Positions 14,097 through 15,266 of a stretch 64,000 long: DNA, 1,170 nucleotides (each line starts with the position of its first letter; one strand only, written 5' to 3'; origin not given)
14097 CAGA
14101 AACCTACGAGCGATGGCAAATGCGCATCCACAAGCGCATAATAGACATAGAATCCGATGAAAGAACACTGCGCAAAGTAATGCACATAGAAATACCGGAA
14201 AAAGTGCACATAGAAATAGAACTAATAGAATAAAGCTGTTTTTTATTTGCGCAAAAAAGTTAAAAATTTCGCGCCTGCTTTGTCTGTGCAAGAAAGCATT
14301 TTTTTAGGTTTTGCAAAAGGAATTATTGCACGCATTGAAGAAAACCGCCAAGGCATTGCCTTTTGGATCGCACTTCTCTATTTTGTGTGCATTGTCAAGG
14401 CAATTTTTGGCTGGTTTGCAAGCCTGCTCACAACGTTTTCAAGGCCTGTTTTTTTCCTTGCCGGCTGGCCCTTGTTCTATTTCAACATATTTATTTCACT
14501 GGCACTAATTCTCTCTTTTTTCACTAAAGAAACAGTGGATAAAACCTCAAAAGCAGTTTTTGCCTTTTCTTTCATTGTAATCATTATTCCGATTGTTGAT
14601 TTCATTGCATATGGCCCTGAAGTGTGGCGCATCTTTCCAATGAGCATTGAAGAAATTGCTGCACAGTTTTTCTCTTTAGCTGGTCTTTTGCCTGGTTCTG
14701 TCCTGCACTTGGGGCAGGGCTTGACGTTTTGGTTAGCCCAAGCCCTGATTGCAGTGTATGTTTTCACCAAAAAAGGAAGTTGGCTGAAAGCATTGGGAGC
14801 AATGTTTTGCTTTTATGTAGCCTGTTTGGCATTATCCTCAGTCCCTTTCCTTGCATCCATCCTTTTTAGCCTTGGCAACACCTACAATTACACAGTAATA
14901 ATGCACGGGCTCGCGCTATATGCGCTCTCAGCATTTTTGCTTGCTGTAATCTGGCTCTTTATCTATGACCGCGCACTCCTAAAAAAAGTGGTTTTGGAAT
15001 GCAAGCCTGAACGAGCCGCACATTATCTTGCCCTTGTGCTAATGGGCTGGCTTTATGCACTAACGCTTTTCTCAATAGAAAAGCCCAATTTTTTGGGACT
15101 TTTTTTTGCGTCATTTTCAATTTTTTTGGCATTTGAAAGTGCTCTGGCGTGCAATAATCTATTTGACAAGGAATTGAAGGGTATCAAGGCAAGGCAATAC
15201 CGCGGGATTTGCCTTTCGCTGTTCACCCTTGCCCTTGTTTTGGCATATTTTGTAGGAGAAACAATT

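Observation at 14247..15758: UbiA-family prenyltransferase-like domain with a degenerate first Asp motif, fused to a large extra membrane domain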

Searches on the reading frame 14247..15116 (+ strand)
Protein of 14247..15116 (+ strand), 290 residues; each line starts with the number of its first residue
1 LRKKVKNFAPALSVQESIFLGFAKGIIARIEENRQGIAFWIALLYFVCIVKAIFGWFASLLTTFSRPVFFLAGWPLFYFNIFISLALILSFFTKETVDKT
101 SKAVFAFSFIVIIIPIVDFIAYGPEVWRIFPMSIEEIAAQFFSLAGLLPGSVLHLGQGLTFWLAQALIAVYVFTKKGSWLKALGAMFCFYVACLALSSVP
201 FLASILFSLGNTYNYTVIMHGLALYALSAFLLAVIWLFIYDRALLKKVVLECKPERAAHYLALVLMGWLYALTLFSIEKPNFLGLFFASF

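Call 3: search_protein_families(library=pfam, proteins=[window:14247-15116:+], max_evalue=1)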
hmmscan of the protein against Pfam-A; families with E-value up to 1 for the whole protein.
window:14247-15116:+ (290 aa): 1 family
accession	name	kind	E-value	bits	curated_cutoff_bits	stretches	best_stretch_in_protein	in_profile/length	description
PF09796.14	QCR10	-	0.27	11.7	27.5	1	68-96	28-56/63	Ubiquinol-cytochrome-c reductase complex subunit (QCR10)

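Call 4: search_protein_families(library=ncbifam, proteins=[window:14247-15116:+], max_evalue=1)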
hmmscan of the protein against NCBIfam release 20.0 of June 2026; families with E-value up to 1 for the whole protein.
window:14247-15116:+ (290 aa): 0 families

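Call 29: predict_structure(alignment_id=A2)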
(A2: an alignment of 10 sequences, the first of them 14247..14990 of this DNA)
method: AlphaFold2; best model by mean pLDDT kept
length: 248 residues; sequences in the alignment: 10
mean_pLDDT: 77.2   pTM: 0.78
mean pLDDT of the five models: 77.2, 74.9, 72.7, 71.3, 70.0
residues with pLDDT >= 90: 34; 70-90: 146; 50-70: 65; < 50: 3
segments of 3 or more residues with pLDDT < 50: none
pLDDT, mean of each block of 10 residues (from residue 1): 59 83 88 79 77 70 64 77 90 89 82 68 54 68 63 71 90 92 92 81 74 71 84 83 80
secondary structure, 60 per line:
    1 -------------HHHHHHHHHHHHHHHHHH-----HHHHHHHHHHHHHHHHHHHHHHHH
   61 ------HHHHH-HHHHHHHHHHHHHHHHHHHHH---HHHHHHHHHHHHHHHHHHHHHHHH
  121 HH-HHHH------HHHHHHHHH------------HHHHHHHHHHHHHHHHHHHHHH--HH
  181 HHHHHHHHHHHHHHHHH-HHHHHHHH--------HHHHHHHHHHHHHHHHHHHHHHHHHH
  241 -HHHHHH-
elements in order: H14-31 H37-60 H67-71 H73-93 H97-122 H124-127 H134-142 H155-176 H179-197 H199-206 H215-240 H242-247

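Call 31: search_protein_representatives(alignment_id=A2)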
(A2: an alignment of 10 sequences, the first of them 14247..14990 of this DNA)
Query: 10 sequences, 237 profile positions. Proteins with E-value up to 0.001 (for the whole library): 1263; up to 1e-10: 911; up to 1e-30: 74. The best 150 are listed.
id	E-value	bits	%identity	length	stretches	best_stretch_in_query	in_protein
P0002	2.5e-93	328.5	-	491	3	5-237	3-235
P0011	5.0e-81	288.3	-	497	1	6-237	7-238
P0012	1.1e-60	221.7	-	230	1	12-235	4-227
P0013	8.2e-57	209.0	-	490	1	7-235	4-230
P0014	5.4e-52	193.2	-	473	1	10-237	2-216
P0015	4.3e-45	170.7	-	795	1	8-228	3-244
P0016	5.4e-45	170.3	-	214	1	7-207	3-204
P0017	6.8e-45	170.0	-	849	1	13-195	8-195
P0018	2.1e-43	165.2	-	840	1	13-220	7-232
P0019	9.0e-42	159.8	-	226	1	13-185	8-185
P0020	4.7e-41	157.4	-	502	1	12-234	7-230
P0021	5.0e-41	157.4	-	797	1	7-235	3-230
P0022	1.0e-40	156.4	-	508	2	9-234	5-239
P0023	3.6e-40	154.5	-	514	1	6-236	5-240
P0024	6.9e-39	150.3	-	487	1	9-236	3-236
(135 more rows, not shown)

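Call 45: find_related_loci(query=A4, collection=genome_contigs, flank=8000)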
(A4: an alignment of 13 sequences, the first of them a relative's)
Query A4 (514 aa) in genome_contigs; peptide patterns used: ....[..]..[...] (x = any residue, [..] = any of these).
325 stretches matched a pattern; 98 encode a relative of the query (tblastn E <= 1e-3); the best 80 are kept; 80 distinct loci.
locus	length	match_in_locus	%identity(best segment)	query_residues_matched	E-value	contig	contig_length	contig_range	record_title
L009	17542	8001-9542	100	1-514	0e+0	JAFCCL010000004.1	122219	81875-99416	MAG: Candidatus Iainarchaeum archaeon isolate AB_3033_Bin_170 AB_3033_Bin_170_scaffold_55, whole genome shotgun sequence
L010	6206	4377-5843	45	14-509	1e-123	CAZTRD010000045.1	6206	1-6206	MAG TPA_asm: uncultured Candidatus Saccharibacteria bacterium isolate SRP178699_co1_515 genome assembly, contig: NODE_18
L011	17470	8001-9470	42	11-510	3e-122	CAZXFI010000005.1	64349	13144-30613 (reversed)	MAG TPA_asm: uncultured archaeon isolate SRP141376_co1_200 genome assembly, contig: NODE_1169_length_64349_cov_4.572075,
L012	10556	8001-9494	43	11-512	3e-121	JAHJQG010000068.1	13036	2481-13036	MAG: Nanoarchaeota archaeon isolate OS_PC_MetaG.mb.100 OS_PC_MetaG.mb.100_k141_738425, whole genome shotgun sequence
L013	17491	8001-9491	46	8-512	2e-119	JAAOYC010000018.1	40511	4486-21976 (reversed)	Candidatus Woesearchaeota archaeon isolate DPANNHV_H2.bin.19 k83_649897, whole genome shotgun sequence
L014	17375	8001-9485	42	10-510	1e-114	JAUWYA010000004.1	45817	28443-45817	MAG: Candidatus Nealsonbacteria bacterium isolate CSMAG_2698 CSMAG_2698_k141_843294_length_45817_cov_10.9952, whole geno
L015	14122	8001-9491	41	9-499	2e-110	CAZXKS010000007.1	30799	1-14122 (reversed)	MAG TPA_asm: uncultured Methanosarcinales archaeon isolate SRP119689_co1_299 genome assembly, contig: NODE_1827_length_3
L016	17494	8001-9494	43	11-512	9e-114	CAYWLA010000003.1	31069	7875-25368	MAG TPA_asm: uncultured Methanosarcinales archaeon isolate SRP178699_co1_467 genome assembly, contig: NODE_1540_length_3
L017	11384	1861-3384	41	7-512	8e-107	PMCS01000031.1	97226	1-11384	MAG: Candidatus Omnitrophota bacterium isolate fen_1318 73.20120700_E3M.124_contig_45304, whole genome shotgun sequence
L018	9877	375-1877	42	2-511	7e-107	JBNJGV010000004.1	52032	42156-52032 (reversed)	MAG: Nanobdellota archaeon isolate Y22_30dBSe2.bin.106 NODE_180_length_52032_cov_33.832496, whole genome shotgun sequenc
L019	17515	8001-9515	41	4-511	4e-110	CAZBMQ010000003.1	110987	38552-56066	MAG TPA_asm: uncultured Candidatus Saccharibacteria bacterium isolate binchicken_co19_212 genome assembly, contig: NODE_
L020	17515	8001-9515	41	3-507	1e-100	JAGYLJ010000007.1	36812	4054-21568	Bacterium isolate M50B90 7, whole genome shotgun sequence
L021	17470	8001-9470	39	14-510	6e-97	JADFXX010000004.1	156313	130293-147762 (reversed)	MAG: Candidatus Omnitrophota bacterium isolate nDJH2bin18 nDJH2_bin18_NODE_4_length_156313_cov_42.398480, whole genome s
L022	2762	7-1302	43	57-499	1e-99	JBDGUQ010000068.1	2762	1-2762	MAG: Candidatus Aenigmatarchaeota archaeon isolate DAN-LK4-188_58C1R c_000000178437, whole genome shotgun sequence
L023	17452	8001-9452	41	4-493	1e-95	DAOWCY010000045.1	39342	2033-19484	MAG TPA_asm: Candidatus Aminicenantes bacterium isolate CSMAG_1899 CSMAG_1899_k141_5318999_length_39342_cov_13.4504, who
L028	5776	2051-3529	38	1-503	2e-91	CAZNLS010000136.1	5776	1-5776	MAG TPA_asm: uncultured Clostridia bacterium isolate binchicken_co275_129 genome assembly, contig: NODE_25419_length_577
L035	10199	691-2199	36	6-512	4e-86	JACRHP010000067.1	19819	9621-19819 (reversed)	MAG: Candidatus Omnitrophota bacterium isolate NC_groundwater_1780_Pr3_B-0.1um_53_71 SR-2_scaffold_141_2455501, whole ge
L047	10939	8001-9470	35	11-511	2e-78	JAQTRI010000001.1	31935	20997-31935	MAG: Candidatus Wallbacteria bacterium isolate STB_16 NODE_2942_length_31935_cov_2.551276_Sandtown_B, whole genome shotg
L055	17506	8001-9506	34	7-509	4e-76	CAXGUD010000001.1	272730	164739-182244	MAG TPA_asm: uncultured Bacteriovoracaceae bacterium isolate ERR594347_concoct_100 genome assembly, contig: ERZ11848495.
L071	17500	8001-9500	33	3-508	7e-66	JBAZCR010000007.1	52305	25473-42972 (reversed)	MAG: Candidatus Pacearchaeota archaeon isolate SO_2017_LW2_78 scaffold_1441_c1_LW138R_2017, whole genome shotgun sequenc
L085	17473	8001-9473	41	19-507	2e-94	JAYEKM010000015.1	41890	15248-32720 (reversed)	MAG: Patescibacteria group bacterium isolate MAG137 MAG137_15, whole genome shotgun sequence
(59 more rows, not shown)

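Call 49: search_solved_structures(query=A2, max_evalue=10)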
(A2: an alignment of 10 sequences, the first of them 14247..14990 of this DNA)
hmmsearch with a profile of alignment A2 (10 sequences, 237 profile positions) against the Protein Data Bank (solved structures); distinct sequences matched with E-value up to 10: 0.

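Call 50: search_protein_families(library=pfam, alignment_id=A2, max_evalue=1)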
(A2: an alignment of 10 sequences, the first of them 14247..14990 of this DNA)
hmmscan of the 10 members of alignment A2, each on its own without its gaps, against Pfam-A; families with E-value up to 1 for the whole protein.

A. member 1, window:14247-14990:+ (248 aa): 1 family
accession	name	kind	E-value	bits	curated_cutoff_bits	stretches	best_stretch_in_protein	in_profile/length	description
PF09796.14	QCR10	-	0.16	12.5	27.5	1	68-96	28-56/63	Ubiquinol-cytochrome-c reductase complex subunit (QCR10)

B. families by the number of members that match (of 10 scanned): 6 families
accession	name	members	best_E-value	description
PF11846.14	Wzy_C_2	2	0.0046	Virulence factor membrane-bound polymerase, C-terminal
PF09843.14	DUF2070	2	0.1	Predicted membrane protein (DUF2070)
PF09796.14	QCR10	1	0.16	Ubiquinol-cytochrome-c reductase complex subunit (QCR10)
PF11893.13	DUF3413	1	0.16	Domain of unknown function (DUF3413)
PF16357.10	PepSY_TM_like_2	1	0.5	Putative PepSY_TM-like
PF11833.13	CPP1-like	1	0.63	Protein CHAPERONE-LIKE PROTEIN OF POR1-like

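Call 58: search_solved_structures(query=P0023, max_evalue=0.01, show_alignments=3)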
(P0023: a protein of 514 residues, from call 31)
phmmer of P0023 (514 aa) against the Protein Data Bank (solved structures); distinct sequences matched with E-value up to 0.01: 3.
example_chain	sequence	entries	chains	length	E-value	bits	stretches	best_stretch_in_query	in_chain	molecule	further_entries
9sau_C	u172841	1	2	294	1.3e-08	37.9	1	279-480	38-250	Chlorophyll a synthase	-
9sas_C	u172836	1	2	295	1.3e-08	37.9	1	279-480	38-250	Chlorophyll a synthase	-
6m31_A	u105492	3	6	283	1.2e-05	28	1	283-485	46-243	Digeranylgeranylglyceryl phosphate synthase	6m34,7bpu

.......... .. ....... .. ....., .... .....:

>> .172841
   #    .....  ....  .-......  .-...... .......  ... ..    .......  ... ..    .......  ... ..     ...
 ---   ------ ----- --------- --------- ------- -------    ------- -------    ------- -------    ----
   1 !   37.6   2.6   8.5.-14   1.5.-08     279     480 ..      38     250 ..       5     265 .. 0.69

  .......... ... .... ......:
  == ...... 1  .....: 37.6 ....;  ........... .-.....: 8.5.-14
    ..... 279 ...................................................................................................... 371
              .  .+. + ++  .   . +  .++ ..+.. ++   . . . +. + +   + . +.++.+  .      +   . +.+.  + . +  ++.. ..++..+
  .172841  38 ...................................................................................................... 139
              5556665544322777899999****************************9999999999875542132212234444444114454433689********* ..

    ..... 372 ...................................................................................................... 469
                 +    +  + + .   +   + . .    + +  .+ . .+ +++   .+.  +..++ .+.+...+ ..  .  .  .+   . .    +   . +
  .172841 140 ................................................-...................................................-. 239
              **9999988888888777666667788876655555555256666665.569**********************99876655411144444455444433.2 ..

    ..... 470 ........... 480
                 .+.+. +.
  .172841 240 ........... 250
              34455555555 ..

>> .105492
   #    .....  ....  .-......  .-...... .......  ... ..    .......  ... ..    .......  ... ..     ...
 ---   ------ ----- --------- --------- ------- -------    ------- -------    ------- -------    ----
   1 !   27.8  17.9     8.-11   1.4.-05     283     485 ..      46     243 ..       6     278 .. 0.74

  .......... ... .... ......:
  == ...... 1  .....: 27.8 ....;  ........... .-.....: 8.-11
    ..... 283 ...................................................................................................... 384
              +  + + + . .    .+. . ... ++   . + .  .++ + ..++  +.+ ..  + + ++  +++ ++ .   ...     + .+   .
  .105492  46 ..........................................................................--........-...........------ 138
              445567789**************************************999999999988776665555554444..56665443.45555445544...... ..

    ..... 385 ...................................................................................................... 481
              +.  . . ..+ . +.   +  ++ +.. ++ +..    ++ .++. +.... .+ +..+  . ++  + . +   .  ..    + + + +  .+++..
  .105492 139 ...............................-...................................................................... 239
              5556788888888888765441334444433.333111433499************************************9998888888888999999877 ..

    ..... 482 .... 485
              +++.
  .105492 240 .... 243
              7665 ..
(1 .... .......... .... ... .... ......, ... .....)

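Call 66: search_protein_families(library=pfam, proteins=[L012:9522-10283:+, L028:3579-4319:+, L047:9505-10218:+, L035:2240-3298:-, L071:9529-10572:+, L071:10575-11330:-, L085:7075-7908:-, L012:7013-7822:-, L013:6519-7976:+, L055:9537-11264:-], max_evalue=0.01)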
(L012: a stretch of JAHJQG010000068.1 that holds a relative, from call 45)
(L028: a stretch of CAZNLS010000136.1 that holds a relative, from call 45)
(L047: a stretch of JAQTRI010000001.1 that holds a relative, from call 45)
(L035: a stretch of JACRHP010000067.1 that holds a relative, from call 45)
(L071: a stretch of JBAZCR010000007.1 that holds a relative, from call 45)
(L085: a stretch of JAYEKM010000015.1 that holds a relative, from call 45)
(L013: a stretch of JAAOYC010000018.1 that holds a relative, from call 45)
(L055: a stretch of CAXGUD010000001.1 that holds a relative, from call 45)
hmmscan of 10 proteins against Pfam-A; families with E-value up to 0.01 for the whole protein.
L012:9522-10283:+ (254 aa): 0 families

L028:3579-4319:+ (247 aa): 0 families

L047:9505-10218:+ (238 aa): 0 families

L035:2240-3298:- (353 aa): 2 families
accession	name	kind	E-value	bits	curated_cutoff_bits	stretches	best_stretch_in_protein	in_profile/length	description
PF04055.27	Radical_SAM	-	1.2e-19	71.5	29.5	1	106-267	1-155/166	Radical SAM superfamily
PF21016.3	RlmN_N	-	1.3e-16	60.5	24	1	6-62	3-59/60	Ribosomal RNA large subunit methyltransferase N-terminal domain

L071:9529-10572:+ (348 aa): 3 families
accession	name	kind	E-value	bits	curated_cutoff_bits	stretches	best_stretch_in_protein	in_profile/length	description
PF07678.20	TED_complement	-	0.0015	18.1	22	1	50-130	109-194/312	A-macroglobulin TED domain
PF01122.25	Cobalamin_bind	-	0.0029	17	25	1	243-286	201-244/317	Eukaryotic cobalamin-binding protein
PF09581.16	Spore_III_AF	-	0.003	18.1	28.3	1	1-60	19-76/185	Stage III sporulation protein AF (Spore_III_AF)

L071:10575-11330:- (252 aa): 0 families

L085:7075-7908:- (278 aa): 5 families
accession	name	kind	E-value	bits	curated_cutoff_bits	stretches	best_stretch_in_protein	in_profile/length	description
PF00398.26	RrnaAD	-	8e-60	202.6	24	1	15-270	3-261/263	Ribosomal RNA adenine dimethylase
PF13649.12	Methyltransf_25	-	0.00023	22.2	27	1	46-106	1-61/97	Methyltransferase domain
PF01135.25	PCMT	-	0.0022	18.2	20.3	1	26-99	57-132/210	Protein-L-isoaspartate(D-aspartate) O-methyltransferase (PCMT)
PF01861.22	BpsA_C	-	0.0028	17.4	27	1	56-140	59-139/243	Branched-chain polyamine synthase A C-terminal domain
PF08241.18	Methyltransf_11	-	0.0059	17.7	21.2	0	47-103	1-54/95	Methyltransferase domain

L012:7013-7822:- (270 aa): 2 families
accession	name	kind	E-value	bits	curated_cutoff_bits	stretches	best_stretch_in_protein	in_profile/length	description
PF01790.23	LGT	-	9.1e-44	150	24.9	1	26-259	4-239/240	Prolipoprotein diacylglyceryl transferase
PF18800.6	Atthog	-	0.0038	17.6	29.8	1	33-76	42-85/141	Attenuator of Hedgehog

L013:6519-7976:+ (486 aa): 2 families
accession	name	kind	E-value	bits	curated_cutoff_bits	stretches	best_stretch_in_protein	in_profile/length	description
PF02934.20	GatB_N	-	7.5e-58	196.3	23.4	1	26-321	2-276/277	GatB/GatE catalytic domain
PF02637.23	GatB_Yqey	-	3.9e-07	30.5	27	1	355-484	2-147/148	GatB domain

L055:9537-11264:- (576 aa): 0 families

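Call 71: fold_search(model_id=the predicted structure, library=pdb)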
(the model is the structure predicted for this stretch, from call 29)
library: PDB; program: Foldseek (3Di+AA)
matches with E <= 10: 276; with E <= 0.001: 0
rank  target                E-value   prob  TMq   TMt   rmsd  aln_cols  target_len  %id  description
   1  6z10_A                5.5e-01  0.30  0.26  0.24  12.8       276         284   13  Crystal structure of a humanized (K18E, K269N) rat succinate receptor SUCNR1 (GPR91) in complex with a nanobody and an (released 2020-09-16)
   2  9vmy_R                5.8e-01  0.23  0.27  0.25  15.2       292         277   13  Cryo-EM structure of 5-HT1AR-GoA in complex with TMU4142 (released 2025-11-12)
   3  7o0y_D                7.5e-01  0.30  0.28  0.27  14.3       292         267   13  ABC transporter NosDFY, nucleotide-free in GDN (released 2022-04-13)
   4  9llz_A                8.6e-01  0.20  0.25  0.11  14.0       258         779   12  Cryo-EM structure of a class C GPCR (Global, without symmetry) (released 2026-03-18)
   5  5xat_C                8.6e-01  0.08  0.14  0.11  19.5       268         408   14  Structural insights into the elevator-like mechanism of the sodium/citrate symporter CitS (released 2017-06-14)
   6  5i20_A                1.1e+00  0.08  0.16  0.14  20.6       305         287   13  Crystal structure of protein (released 2016-06-01)
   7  7qba_E                1.2e+00  0.14  0.22  0.22  15.1       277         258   17  CryoEM structure of the ABC transporter NosDFY complexed with nitrous oxide reductase NosZ (released 2022-08-03)
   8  1udd_B                1.3e+00  0.11  0.19  0.21  20.8       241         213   11  TenA homologue protein from P.horikoshii OT3 (released 2004-06-01)
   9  6xbd_G                1.3e+00  0.08  0.15  0.16  18.3       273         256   14  Cryo-EM structure of MlaFEDB in nanodiscs with phospholipid substrates (released 2020-07-01)
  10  6iv0_E                1.4e+00  0.08  0.15  0.14  22.9       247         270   12  Crystal structure of a bacterial Bestrophin homolog from Klebsiella pneumoniae with a mutation I180A (released 2019-11-13)
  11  9kpd_R                1.4e+00  0.08  0.19  0.18  19.4       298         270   12  Cryo-EM structure of GPCR16-miniGs complex (released 2025-04-02)
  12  8axk_B                1.5e+00  0.14  0.22  0.27  18.4       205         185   16  Type 3 secretion system export apparatus core, inner rod and needle of Shigella flexneri (released 2023-03-01)
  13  5i20_C                1.5e+00  0.04  0.12  0.11  18.3       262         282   13  Crystal structure of protein (released 2016-06-01)
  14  7d3e_A                1.5e+00  0.12  0.22  0.06  19.4       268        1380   16  Cryo-EM structure of human DUOX1-DUOXA1 in low-calcium state (released 2020-12-09)
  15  9mb9_D                1.7e+00  0.08  0.17  0.08  21.1       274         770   14  Cryo-EM structure of Gi-bound GPCR (released 2025-10-01)
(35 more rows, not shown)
